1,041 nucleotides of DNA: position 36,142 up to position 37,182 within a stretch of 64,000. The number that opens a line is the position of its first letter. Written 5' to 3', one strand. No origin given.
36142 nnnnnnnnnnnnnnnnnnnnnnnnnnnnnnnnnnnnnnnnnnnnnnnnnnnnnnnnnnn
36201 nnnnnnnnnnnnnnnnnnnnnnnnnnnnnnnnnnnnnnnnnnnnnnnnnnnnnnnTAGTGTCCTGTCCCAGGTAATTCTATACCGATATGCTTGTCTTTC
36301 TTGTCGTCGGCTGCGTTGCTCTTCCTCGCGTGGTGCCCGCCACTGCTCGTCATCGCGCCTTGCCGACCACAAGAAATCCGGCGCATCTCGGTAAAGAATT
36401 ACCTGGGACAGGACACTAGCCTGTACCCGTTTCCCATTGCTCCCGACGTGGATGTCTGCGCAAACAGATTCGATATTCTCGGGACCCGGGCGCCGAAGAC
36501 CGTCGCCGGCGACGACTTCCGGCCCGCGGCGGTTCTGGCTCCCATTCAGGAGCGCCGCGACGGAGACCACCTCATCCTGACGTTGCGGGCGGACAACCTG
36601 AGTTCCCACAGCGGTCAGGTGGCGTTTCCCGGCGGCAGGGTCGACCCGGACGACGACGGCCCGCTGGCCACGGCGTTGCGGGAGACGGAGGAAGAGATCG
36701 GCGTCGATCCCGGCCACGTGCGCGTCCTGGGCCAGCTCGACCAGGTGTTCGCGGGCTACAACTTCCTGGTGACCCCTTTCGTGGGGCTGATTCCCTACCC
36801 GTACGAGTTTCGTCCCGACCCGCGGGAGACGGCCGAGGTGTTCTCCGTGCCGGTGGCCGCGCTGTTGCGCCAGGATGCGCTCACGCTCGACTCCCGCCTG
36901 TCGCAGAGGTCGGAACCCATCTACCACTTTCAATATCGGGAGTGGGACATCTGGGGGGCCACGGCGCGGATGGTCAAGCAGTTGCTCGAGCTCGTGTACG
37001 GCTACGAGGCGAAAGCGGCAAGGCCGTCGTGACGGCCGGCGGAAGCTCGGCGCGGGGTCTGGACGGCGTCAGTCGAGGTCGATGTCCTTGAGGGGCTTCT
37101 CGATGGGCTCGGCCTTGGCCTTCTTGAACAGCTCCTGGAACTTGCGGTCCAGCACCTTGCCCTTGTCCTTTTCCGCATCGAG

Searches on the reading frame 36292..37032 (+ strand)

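Call 12: search_protein_families(library=pfam, proteins=[window:36292-37032:+], max_evalue=0.01)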
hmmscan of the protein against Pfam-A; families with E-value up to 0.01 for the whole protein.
window:36292-37032:+ (246 aa): 1 family
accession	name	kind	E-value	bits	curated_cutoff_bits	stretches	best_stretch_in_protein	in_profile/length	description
PF00293.34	NUDIX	-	2.9e-14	53.6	21.1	1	78-195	3-122/134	NUDIX domain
